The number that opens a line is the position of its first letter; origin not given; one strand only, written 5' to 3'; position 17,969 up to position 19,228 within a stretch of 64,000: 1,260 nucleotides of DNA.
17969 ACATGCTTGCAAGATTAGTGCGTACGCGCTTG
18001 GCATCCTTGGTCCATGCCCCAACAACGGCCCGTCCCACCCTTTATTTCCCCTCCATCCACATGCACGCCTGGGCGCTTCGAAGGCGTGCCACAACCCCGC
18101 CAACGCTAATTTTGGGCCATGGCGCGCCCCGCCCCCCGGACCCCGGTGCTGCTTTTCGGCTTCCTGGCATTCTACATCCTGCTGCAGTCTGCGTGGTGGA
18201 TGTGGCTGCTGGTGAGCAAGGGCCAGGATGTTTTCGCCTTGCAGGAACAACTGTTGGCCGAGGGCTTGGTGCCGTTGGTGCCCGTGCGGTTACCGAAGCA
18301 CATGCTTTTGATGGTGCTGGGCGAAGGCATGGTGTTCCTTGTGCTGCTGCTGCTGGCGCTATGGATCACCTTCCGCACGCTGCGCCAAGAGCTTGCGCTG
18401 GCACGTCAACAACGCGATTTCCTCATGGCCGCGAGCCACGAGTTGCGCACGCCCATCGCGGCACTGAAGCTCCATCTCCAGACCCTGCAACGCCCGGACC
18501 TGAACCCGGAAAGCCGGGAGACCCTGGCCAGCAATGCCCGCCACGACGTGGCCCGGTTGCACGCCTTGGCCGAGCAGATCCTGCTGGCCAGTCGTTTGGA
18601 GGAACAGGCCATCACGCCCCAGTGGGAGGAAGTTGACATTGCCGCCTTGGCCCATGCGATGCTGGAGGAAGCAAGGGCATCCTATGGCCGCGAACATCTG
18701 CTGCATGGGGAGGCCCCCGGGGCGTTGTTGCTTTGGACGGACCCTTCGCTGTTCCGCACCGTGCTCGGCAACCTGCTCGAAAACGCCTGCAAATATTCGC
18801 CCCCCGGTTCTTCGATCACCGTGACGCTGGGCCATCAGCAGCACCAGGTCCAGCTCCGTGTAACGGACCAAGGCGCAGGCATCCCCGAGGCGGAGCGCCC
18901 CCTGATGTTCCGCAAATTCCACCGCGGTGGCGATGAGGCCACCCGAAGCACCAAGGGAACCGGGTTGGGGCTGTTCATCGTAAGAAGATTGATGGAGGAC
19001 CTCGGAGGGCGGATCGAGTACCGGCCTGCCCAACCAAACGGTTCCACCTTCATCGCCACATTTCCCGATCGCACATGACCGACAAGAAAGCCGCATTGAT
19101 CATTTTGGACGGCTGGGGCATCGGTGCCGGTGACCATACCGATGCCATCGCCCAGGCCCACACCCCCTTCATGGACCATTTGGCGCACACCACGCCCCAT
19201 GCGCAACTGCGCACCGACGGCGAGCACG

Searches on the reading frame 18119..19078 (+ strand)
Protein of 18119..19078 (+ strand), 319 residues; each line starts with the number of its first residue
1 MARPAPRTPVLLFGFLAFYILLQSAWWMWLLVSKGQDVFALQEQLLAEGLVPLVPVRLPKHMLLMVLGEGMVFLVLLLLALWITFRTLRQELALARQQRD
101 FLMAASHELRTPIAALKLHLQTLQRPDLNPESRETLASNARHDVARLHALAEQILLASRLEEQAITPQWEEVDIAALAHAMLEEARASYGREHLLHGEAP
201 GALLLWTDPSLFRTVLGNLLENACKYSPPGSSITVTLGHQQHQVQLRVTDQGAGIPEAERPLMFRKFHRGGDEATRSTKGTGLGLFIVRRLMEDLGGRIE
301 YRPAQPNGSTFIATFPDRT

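Call 61: search_protein_families(library=pfam, proteins=[window:18119-19078:+], max_evalue=0.001)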
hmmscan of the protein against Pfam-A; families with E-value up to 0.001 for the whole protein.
window:18119-19078:+ (319 aa): 3 families
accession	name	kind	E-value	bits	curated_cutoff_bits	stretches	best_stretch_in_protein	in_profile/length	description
PF02518.31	HATPase_c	-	5.4e-28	98.1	26.4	1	208-318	2-110/111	Histidine kinase-, DNA gyrase B-, and HSP90-like ATPase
PF00512.31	HisKA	-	3.3e-11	43.5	26.9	1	97-162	1-65/66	His Kinase A (phospho-acceptor) domain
PF13581.12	HATPase_c_2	-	1.3e-08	35.3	27.4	1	218-312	42-124/127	Histidine kinase-like ATPase domain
